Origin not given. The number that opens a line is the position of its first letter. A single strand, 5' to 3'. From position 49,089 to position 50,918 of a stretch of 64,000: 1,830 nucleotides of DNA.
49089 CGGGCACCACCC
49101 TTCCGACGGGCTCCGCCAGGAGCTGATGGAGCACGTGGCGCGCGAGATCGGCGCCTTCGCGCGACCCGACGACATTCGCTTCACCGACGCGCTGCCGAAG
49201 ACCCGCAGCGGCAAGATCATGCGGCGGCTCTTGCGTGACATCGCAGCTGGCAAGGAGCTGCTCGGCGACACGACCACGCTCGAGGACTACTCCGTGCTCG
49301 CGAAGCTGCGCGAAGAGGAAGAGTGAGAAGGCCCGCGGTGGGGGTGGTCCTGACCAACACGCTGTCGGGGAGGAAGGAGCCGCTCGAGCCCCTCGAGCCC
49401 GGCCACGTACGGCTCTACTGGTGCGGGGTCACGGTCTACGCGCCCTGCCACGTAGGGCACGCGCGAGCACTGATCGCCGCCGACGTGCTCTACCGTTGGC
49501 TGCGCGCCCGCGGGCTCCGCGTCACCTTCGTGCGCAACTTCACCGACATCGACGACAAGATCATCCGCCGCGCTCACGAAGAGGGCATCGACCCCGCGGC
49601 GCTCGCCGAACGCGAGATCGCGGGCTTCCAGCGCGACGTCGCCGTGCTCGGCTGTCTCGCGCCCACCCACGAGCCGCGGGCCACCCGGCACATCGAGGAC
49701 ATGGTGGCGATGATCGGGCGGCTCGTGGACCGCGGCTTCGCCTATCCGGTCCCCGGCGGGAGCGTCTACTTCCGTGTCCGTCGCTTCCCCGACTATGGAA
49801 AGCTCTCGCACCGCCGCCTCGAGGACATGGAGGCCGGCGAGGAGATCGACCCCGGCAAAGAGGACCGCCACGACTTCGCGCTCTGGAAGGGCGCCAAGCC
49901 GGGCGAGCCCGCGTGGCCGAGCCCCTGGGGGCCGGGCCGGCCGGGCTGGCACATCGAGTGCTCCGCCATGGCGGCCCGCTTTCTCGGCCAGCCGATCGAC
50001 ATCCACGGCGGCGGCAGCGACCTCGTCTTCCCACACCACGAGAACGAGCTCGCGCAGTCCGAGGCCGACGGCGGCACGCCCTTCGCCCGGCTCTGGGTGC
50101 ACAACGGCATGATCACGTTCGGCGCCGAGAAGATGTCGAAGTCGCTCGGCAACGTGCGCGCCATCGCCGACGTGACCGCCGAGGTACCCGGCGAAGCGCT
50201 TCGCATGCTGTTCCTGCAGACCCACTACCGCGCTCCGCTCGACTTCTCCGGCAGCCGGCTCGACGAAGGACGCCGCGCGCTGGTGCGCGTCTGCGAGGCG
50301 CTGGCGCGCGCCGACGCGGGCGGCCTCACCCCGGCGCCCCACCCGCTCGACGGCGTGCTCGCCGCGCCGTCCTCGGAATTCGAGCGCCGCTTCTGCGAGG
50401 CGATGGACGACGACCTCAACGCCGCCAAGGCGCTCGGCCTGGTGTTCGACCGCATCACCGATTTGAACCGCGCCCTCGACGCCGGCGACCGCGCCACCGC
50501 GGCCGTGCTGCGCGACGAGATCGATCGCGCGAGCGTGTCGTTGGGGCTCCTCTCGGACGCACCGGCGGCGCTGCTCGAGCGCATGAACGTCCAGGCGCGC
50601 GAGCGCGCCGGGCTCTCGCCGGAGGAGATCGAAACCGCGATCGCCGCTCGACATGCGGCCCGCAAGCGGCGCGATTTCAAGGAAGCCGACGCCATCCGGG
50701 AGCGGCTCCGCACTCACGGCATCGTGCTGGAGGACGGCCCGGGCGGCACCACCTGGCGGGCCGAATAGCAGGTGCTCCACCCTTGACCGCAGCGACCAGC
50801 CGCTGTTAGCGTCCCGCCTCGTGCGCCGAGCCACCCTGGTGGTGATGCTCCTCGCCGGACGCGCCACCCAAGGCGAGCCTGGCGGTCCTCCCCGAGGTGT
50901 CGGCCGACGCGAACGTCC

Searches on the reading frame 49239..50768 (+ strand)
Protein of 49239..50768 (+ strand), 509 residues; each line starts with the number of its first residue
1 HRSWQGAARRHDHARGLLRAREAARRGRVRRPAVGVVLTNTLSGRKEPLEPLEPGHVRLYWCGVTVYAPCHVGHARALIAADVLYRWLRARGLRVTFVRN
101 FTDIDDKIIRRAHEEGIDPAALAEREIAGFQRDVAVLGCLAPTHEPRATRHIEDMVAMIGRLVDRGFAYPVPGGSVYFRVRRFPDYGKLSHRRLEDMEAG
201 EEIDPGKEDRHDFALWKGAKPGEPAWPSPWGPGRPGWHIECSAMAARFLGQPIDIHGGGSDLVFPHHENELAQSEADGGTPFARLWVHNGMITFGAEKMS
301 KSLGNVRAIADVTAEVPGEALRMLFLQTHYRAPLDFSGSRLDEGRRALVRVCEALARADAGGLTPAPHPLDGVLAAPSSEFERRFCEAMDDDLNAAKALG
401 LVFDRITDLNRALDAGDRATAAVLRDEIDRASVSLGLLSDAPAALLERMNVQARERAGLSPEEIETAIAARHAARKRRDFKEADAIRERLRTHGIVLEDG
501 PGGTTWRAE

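Call 48: search_protein_families(library=pfam, proteins=[window:49239-50768:+], max_evalue=0.001)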
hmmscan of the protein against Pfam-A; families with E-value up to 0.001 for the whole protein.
window:49239-50768:+ (509 aa): 6 families
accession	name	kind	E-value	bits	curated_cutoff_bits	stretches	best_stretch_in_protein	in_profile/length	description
PF01406.26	tRNA-synt_1e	-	1.7e-118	395.8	27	1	50-343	3-298/301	tRNA synthetases class I (C) catalytic domain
PF23493.1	CysS_C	-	2.6e-11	43.9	23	1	461-507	5-51/51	Cysteinyl-tRNA ligase anticodon binding domain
PF09334.17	tRNA-synt_1g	-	6.8e-11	42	20.1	1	68-138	12-82/391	tRNA synthetases class I (M)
PF09190.17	DALR_2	-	8.5e-11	42.7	22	1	384-438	1-56/57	DALR domain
PF00133.28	tRNA-synt_1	-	2.1e-06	27.2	22.7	1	252-333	328-410/414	tRNA synthetases class I (I, L, M and V)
PF01921.24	tRNA-synt_1f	-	0.0002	20.8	27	0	295-335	279-319/360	tRNA synthetases class I (K)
